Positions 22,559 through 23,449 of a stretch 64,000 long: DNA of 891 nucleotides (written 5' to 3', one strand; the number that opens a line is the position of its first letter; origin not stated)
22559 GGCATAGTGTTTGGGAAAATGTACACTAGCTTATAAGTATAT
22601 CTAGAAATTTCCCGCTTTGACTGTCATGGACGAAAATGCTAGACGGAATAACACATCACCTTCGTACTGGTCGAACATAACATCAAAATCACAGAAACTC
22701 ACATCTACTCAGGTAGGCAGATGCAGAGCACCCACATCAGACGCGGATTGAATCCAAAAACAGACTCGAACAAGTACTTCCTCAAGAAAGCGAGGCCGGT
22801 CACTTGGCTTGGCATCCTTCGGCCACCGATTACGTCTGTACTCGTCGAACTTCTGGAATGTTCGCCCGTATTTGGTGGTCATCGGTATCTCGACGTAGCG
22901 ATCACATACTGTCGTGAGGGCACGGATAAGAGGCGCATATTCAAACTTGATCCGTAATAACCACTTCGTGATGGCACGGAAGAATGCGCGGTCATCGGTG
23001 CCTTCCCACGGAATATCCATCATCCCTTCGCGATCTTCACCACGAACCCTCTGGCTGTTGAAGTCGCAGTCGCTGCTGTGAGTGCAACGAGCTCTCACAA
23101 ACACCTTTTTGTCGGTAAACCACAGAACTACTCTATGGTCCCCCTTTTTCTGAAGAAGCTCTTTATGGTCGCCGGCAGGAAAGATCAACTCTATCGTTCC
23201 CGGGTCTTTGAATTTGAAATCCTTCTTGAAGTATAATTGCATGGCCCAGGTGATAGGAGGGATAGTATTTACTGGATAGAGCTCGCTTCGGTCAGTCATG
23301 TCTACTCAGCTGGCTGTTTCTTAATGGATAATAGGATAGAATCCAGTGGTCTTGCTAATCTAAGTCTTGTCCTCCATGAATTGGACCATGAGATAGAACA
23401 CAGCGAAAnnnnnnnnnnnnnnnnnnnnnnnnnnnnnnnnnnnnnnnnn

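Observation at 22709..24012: Eukaryote-like Rab/Ras small GTPase with a co-transcribed 196-aa unknown partner and an upstream 16-bp palindrome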

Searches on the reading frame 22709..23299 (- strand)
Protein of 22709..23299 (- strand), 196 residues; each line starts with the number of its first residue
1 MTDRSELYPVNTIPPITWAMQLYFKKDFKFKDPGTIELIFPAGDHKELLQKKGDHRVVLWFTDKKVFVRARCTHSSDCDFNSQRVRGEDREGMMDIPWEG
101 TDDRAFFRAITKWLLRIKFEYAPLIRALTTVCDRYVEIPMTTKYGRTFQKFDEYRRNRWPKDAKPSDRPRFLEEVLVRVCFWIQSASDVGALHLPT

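Call 3: search_protein_families(library=pfam, proteins=[window:22709-23299:-], max_evalue=0.1)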
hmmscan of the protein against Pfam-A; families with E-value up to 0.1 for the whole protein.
window:22709-23299:- (196 aa): 0 families

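Call 5: find_homologous_proteins(query=window:22709-23299:-, max_evalue=0.001)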
Query window:22709-23299:- (196 aa): 101 proteins with E <= 0.001 among 112 candidates.
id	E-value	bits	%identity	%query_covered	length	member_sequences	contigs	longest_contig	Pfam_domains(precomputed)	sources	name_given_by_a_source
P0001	3.6e-125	434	92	100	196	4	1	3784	-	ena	-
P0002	1.5e-93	330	68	100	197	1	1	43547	-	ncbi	-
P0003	6.3e-91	322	69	98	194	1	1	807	-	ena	-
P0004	5.8e-89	315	67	98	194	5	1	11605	-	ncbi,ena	-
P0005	2.2e-88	313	65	98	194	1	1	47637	-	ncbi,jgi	-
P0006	2.2e-88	313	62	99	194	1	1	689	-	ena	-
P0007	1.8e-87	311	65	98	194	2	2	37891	-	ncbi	ncbi:MAG: hypothetical protein ACFFEF_11550 [Candidatus Thorarchaeota archaeon]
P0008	2.8e-87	310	63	99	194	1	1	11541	-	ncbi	-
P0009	1.4e-86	308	65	98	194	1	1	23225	-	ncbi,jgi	ncbi:MAG: hypothetical protein ACW98Y_05480 [Candidatus Thorarchaeota archaeon]|jgi:hypothetical pro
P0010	4.2e-86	306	62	98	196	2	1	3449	-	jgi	-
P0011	4.5e-86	306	61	98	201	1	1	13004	-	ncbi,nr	ncbi:MAG: hypothetical protein P1Q69_05935, partial [Candidatus Thorarchaeota archaeon]|nr:hypotheti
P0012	8.9e-86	305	61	98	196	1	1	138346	-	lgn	-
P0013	3.8e-85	303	61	99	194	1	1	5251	-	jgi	-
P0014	2.2e-84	300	60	99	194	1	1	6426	-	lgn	-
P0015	2.8e-84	300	62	98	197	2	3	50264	-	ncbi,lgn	ncbi:MAG: hypothetical protein ACFFED_10710 [Candidatus Thorarchaeota archaeon]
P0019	5.1e-80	286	60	98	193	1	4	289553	-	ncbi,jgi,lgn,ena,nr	ncbi:MAG: hypothetical protein ACTSV3_01590 [Candidatus Thorarchaeota archaeon]|nr:MAG: hypothetical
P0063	8.8e-70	253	54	98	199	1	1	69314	-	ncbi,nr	ncbi:MAG: hypothetical protein HXY34_01350 [Candidatus Thorarchaeota archaeon]|nr:hypothetical prote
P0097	2.6e-64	235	49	96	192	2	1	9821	-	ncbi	ncbi:MAG: hypothetical protein RTU30_10270 [Candidatus Thorarchaeota archaeon]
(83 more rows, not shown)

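Call 6: find_encoding_contigs(protein=window:22709-23299:-, flank=10000, max_places=6)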
Protein window:22709-23299:- (196 aa): 2 contigs read that carry it; 2 places shown.
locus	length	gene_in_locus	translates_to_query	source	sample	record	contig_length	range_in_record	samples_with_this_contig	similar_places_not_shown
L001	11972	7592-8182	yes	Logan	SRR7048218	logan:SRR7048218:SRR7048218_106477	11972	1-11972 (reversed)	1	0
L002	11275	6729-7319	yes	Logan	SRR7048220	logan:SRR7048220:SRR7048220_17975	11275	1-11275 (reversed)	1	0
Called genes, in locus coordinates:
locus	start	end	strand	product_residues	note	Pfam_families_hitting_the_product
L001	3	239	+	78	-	?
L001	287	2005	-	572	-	PF10079:Rossmann-like_BshC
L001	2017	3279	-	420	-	PF13439:Glyco_transf_4, PF13477:Glyco_trans_4_2, PF13579:Glyco_trans_4_4, PF20706:GT4-conflict (weak), PF00534:Glycos_transf_1, PF13692:Glyco_trans_1_4, PF13524:Glyco_trans_1_2 (weak)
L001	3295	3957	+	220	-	PF02585:PIG-L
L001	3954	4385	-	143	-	-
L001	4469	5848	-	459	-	PF02878:PGM_PMM_I, PF02879:PGM_PMM_II, PF02880:PGM_PMM_III, PF00408:PGM_PMM_IV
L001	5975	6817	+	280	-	PF00561:Abhydrolase_1, PF12146:Hydrolase_4, PF12697:Abhydrolase_6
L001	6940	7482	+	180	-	PF00025:Arf, PF00071:Ras, PF08477:Roc, PF03029:ATP_bind_1 (faint)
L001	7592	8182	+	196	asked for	-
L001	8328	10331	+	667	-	PF00082:Peptidase_S8, PF17957:Big_7, PF19077:Big_13 (faint), PF02369:Big_1, PF13620:CarboxypepD_reg (weak)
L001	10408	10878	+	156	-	-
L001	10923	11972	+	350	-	?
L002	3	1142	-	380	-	?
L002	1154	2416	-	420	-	PF13439:Glyco_transf_4, PF13477:Glyco_trans_4_2, PF13579:Glyco_trans_4_4, PF20706:GT4-conflict (weak), PF00534:Glycos_transf_1, PF13692:Glyco_trans_1_4, PF13524:Glyco_trans_1_2 (weak)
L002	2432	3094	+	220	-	PF02585:PIG-L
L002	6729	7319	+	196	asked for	-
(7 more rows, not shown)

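Call 10: find_related_loci(query=A1, collection=genome_contigs, flank=10000)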
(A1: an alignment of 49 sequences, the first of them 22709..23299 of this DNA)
Query A1 (196 aa) in genome_contigs; peptide patterns used: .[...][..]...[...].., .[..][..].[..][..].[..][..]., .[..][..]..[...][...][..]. (x = any residue, [..] = any of these).
84 stretches matched a pattern; 68 encode a relative of the query (tblastn E <= 1e-3); 67 distinct loci.
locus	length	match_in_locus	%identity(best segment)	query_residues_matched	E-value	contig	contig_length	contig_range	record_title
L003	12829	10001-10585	87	1-195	3e-119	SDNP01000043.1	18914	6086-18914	MAG: Candidatus Thorarchaeota archaeon isolate TEKIR_14 Tekir-sed17-6416, whole genome shotgun sequence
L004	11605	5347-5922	67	1-192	2e-91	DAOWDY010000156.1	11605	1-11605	MAG TPA_asm: Candidatus Thorarchaeota archaeon isolate CSMAG_1925 CSMAG_1925_k141_2514893_length_11605_cov_15.6126, whol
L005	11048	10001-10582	63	1-194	8e-91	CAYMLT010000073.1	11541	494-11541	MAG TPA_asm: uncultured archaeon isolate binchicken_co129_606 genome assembly, contig: NODE_17595_length_11541_cov_4.898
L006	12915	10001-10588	68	1-196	9e-90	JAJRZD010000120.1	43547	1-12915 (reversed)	MAG: archaeon isolate Dive96_bin4.146 k141_4861723, whole genome shotgun sequence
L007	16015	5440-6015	65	1-192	2e-89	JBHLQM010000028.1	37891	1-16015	MAG: Candidatus Thorarchaeota archaeon isolate LCG1B.62 LCG1B.62@5663, whole genome shotgun sequence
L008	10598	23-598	61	1-192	5e-89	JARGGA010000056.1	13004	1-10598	MAG: Candidatus Thorarchaeota archaeon isolate C14-20 NODE_1806_length_13004_cov_5.304425, whole genome shotgun sequence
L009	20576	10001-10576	62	1-192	9e-88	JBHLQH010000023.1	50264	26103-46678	MAG: Candidatus Thorarchaeota archaeon isolate LCG1B.475 LCG1B.475@3405, whole genome shotgun sequence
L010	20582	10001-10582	60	1-194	1e-84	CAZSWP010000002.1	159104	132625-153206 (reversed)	MAG TPA_asm: uncultured archaeon isolate SRP141376_co1_380 genome assembly, contig: NODE_183_length_159104_cov_5.205151,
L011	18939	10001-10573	61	1-191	8e-84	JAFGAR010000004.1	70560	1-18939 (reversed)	MAG: Candidatus Thorarchaeota archaeon isolate Zod_maxbin.0292 k87_85898, whole genome shotgun sequence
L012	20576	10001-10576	58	1-192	6e-82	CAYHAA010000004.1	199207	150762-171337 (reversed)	MAG TPA_asm: uncultured archaeon isolate ERP119294_co1_301 genome assembly, contig: NODE_72_length_199207_cov_72.999774,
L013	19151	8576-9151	60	1-192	5e-81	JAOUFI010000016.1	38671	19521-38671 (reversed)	MAG: Candidatus Thorarchaeota archaeon isolate 4_1_July_SF_Bin37 4_1_July_SF_Bin37_scaffold_319_c1, whole genome shotgun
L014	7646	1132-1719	58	1-196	7e-81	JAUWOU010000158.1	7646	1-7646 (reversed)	MAG: Candidatus Thorarchaeota archaeon isolate CSMAG_2458 CSMAG_2458_k141_912797_length_7646_cov_10.0000, whole genome s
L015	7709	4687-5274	58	1-196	1e-80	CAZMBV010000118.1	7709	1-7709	MAG TPA_asm: uncultured archaeon isolate SRP214966_co2_306 genome assembly, contig: NODE_17762_length_7709_cov_8.408022,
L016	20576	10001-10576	57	1-192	4e-80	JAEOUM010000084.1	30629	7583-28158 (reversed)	MAG: Candidatus Thorarchaeota archaeon isolate FT5_021 k127_23852827, whole genome shotgun sequence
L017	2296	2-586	58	2-196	1e-80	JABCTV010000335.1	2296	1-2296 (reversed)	MAG: Candidatus Thorarchaeota archaeon isolate HM6_B34 NODE_44112_length_2296_cov_0.413094, whole genome shotgun sequenc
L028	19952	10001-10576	55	1-192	1e-74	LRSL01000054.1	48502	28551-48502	MAG: Candidatus Thorarchaeota archaeon SMTZ1-45 WOR1_30_36_229, whole genome shotgun sequence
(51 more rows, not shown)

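Call 18: predict_structure(alignment_id=A1)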
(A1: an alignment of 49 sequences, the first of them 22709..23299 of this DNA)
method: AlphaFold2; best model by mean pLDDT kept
length: 196 residues; sequences in the alignment: 49
mean_pLDDT: 93.5   pTM: 0.89
mean pLDDT of the five models: 93.5, 90.6, 90.5, 88.9, 88.8
residues with pLDDT >= 90: 171; 70-90: 21; 50-70: 4; < 50: 0
segments of 3 or more residues with pLDDT < 50: none
pLDDT, mean of each block of 10 residues (from residue 1): 86 97 83 92 92 96 96 95 96 93 94 94 95 96 95 93 93 98 96 85
secondary structure, 60 per line:
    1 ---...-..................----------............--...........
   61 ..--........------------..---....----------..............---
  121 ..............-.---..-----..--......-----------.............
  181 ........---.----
elements in order: H8-25 E36-47 E50-62 E65-72 H90-93 H104-117 H121-134 H151-156 H168-188

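Call 20: search_protein_representatives(alignment_id=A1)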
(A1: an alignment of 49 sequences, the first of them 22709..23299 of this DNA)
Query: 49 sequences, 194 profile positions. Proteins with E-value up to 0.001 (for the whole library): 12; up to 1e-10: 11; up to 1e-30: 4. The best 12 are listed.
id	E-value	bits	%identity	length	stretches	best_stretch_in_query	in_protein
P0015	2.0e-97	340.9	-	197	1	1-192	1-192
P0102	6.0e-53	195.8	-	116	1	82-193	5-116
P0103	3.8e-51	189.9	-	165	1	1-135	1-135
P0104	3.0e-33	131.5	-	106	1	1-83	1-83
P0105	1.2e-29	119.8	-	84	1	1-84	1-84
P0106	2.7e-28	115.4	-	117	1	1-88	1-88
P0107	7.4e-22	94.4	-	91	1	1-62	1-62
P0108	1.0e-17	80.9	-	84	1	3-70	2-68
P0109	7.2e-17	78.1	-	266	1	145-193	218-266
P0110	8.3e-17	77.9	-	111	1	1-62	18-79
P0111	1.1e-12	64.4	-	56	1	1-49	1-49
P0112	2.1e-06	44.0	-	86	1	1-37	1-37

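Call 24: search_solved_structures(query=A1, max_evalue=10)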
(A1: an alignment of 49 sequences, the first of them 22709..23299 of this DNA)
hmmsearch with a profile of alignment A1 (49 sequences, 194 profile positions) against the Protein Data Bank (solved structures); distinct sequences matched with E-value up to 10: 0.

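Call 34: fold_search(model_id=the predicted structure, library=pdb)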
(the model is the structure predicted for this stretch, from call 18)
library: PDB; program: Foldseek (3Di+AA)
matches with E <= 10: 316; with E <= 0.001: 0
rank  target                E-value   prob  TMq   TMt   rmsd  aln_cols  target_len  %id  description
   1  6zvz_C                2.8e-01  0.13  0.22  0.16  18.5       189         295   10  Connectase MJ0548 from Methanocaldococcus jannaschii (released 2021-06-09)
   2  4ntq_B                3.4e-01  0.41  0.16  0.21  11.6        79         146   18  CdiA-CT/CdiI toxin and immunity complex from Enterobacter cloacae (released 2014-03-26)
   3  6zvz_A                4.0e-01  0.12  0.22  0.16  19.0       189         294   10  Connectase MJ0548 from Methanocaldococcus jannaschii (released 2021-06-09)
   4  1omo_A                4.7e-01  0.14  0.14  0.09   9.2        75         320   15  alanine dehydrogenase dimer w/bound NAD (archaeal) (released 2004-07-06)
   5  1vll_A                4.7e-01  0.14  0.13  0.09   8.4        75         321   19  Crystal structure of alanine dehydrogenase (AF1665) from Archaeoglobus fulgidus at 2.80 A resolution (released 2004-09-21)
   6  6cil_C                4.7e-01  0.03  0.11  0.06  17.7       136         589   10  PRE-REACTION COMPLEX, RAG1(E962Q)/2-INTACT/INTACT 12/23RSS COMPLEX IN MN2+ (released 2018-04-25)
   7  6cim_A                7.9e-01  0.02  0.11  0.05  18.1       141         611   13  Pre-Reaction Complex, RAG1(E962Q)/2-nicked/intact 12/23RSS complex in Mn2+ (released 2018-04-25)
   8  2een_A                8.3e-01  0.11  0.15  0.17  10.5        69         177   12  Structure of PH1819 protein from Pyrococcus Horikoshii OT3 (released 2007-08-21)
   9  3q2p_A                9.3e-01  0.13  0.15  0.28   8.7        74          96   12  Reduced sweetness of a monellin (MNEI) mutant results from increased protein flexibility and disruption of a distant p (released 2011-04-06)
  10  6mbg                  9.9e-01  0.09  0.13  0.10  10.0        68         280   15  GphF Dehydratase P1711L variant for improved crystallization (released 2018-09-19)
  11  8v8b                  9.9e-01  0.04  0.16  0.07  25.7       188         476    7  Structure of 80alpha portal protein expressed in E. coli (released 2024-01-10)
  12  8tmd_B                1.0e+00  0.06  0.19  0.13  18.5       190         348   10  Cryo-EM structure of CorA in complex with conformation-specific synthetic antibody C18 and 100 uM MgCl2, State MG0.1-1 (released 2025-02-12)
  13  8vo2                  1.1e+00  0.33  0.20  0.26  14.7        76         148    9  Pathogenesis related 10-10 C59S mutant (released 2024-10-23)
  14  8chv_A                1.2e+00  0.11  0.17  0.22  13.2        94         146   13  Crystal structure of human PURA (fragment Glu57-Glu212, PUR repeat I and II) R140P mutant (released 2024-02-21)
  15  8tmi_E                1.2e+00  0.06  0.18  0.13  17.7       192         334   12  Cryo-EM structure of CorA in complex with conformation-specific synthetic antibody C18 and 100 uM MgCl2, State MG0.1-2 (released 2025-02-12)
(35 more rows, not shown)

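Call 49: search_protein_families(library=pfam, alignment_id=A1, max_evalue=1)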
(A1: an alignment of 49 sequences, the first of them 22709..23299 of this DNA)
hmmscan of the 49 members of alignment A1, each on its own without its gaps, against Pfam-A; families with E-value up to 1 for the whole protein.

A. member 1, window:22709-23299:- (196 aa): 0 families

B. families by the number of members that match (of 49 scanned): 9 families
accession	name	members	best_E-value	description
PF21219.3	USH1C_N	3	0.032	Harmonin, N-terminal domain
PF11455.13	MazE-like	1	0.016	Antitoxin MazE-like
PF11934.14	DUF3452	1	0.018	Domain of unknown function (DUF3452)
PF11919.13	PSME4_C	1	0.051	Proteasome activator complex subunit 4-like, C-terminal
PF21886.1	BRF2-like_C_cyclin_rpt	1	0.095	BRF2-like, C-terminal cyclin repeat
PF08178.16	GnsAB_toxin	1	0.11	GnsA/GnsB toxin of bacterial toxin-antitoxin system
PF22669.2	Exo_endo_phos2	1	0.13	Endonuclease/Exonuclease/phosphatase family 2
PF17312.8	Helveticin_J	1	0.22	Bacteriocin helveticin-J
PF25706.1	HCMV_UL116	1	0.32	Human cytomegalovirus UL116 protein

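Call 50: fold_search(model_id=the predicted structure, library=viral)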
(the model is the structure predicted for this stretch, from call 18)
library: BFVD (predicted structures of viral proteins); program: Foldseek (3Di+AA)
matches with E <= 10: 960; with E <= 0.001: 0
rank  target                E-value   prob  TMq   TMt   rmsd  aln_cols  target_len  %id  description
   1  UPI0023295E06         1.5e-01  0.21  0.18  0.28  11.7       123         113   10  (no name look-up for this kind of identifier)
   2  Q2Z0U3                1.6e-01  0.28  0.20  0.21  12.3       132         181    8  Uncharacterized protein [Pseudomonas phage EL]
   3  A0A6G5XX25            1.6e-01  0.15  0.15  0.16  11.1       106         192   14  (no name in the UniProt tables at hand)
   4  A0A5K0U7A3            1.7e-01  0.10  0.14  0.16  15.0       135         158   10  Uncharacterized protein [Yasminevirus sp. GU-2018]
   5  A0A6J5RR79            1.8e-01  0.09  0.17  0.13  14.7       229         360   14  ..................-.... domain containing protein [uncultured Caudovirales phage]
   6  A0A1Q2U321            2.1e-01  0.14  0.19  0.13  17.3       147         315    9  Uncharacterized protein [Vibrio phage pTD1]
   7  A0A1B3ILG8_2          2.4e-01  0.13  0.18  0.05  13.7       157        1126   10  RNA-directed RNA polymerase L [Mothra virus]
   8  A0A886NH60            2.4e-01  0.10  0.16  0.16  16.8       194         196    8  (no name in the UniProt tables at hand)
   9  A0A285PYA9            2.5e-01  0.13  0.16  0.16  11.0       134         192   13  F-box domain-containing protein [Cedratvirus lausannensis]
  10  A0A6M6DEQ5            2.6e-01  0.63  0.20  0.18   5.0        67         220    9  (no name in the UniProt tables at hand)
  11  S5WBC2                2.6e-01  0.57  0.20  0.15   6.4        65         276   14  Uncharacterized protein [Pseudomonas phage PaBG]
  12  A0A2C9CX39            2.8e-01  0.08  0.21  0.20  21.1       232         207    9  Uncharacterized protein [Yersinia phage fHe-Yen9-04]
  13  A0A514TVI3            2.8e-01  0.07  0.14  0.15  17.0       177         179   14  Uncharacterized protein [Aeromonas phage D3]
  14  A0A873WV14            3.1e-01  0.21  0.21  0.22  13.4       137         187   12  Uncharacterized protein [Klebsiella phage Miami]
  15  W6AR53                3.1e-01  0.13  0.14  0.18  13.5       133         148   11  Uncharacterized protein [Erwinia phage Ea35-70]
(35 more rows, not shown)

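Call 65: search_protein_families(library=ncbifam, proteins=[window:22709-23299:-], max_evalue=0.01)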
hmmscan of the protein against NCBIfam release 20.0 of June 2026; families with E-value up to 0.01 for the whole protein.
window:22709-23299:- (196 aa): 0 families

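Call 66: search_protein_families(library=phrogs, proteins=[window:22709-23299:-, P0019, P0097, P0063], max_evalue=0.1)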
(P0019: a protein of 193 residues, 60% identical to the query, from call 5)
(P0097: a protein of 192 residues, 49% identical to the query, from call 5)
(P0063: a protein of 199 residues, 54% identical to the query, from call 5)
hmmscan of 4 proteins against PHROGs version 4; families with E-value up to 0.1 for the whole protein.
window:22709-23299:- (196 aa): 0 families

P0019 (193 aa): 1 family
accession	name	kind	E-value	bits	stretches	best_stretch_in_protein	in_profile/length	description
phrog_24499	-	unknown function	0.031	15.5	1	159-179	51-71/78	-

P0097 (192 aa): 1 family
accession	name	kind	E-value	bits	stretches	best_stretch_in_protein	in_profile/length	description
phrog_21463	-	unknown function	0.03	15.8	1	5-31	14-41/52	-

P0063 (199 aa): 0 families

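Call 67: search_protein_families(library=padloc, proteins=[window:22709-23299:-, P0019, P0097, P0063], max_evalue=0.1)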
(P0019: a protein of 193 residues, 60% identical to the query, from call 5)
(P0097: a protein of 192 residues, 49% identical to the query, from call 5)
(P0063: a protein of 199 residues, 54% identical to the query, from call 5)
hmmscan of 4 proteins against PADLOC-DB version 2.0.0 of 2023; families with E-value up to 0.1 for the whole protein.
window:22709-23299:- (196 aa): 0 families

P0019 (193 aa): 0 families

P0097 (192 aa): 0 families

P0063 (199 aa): 0 families
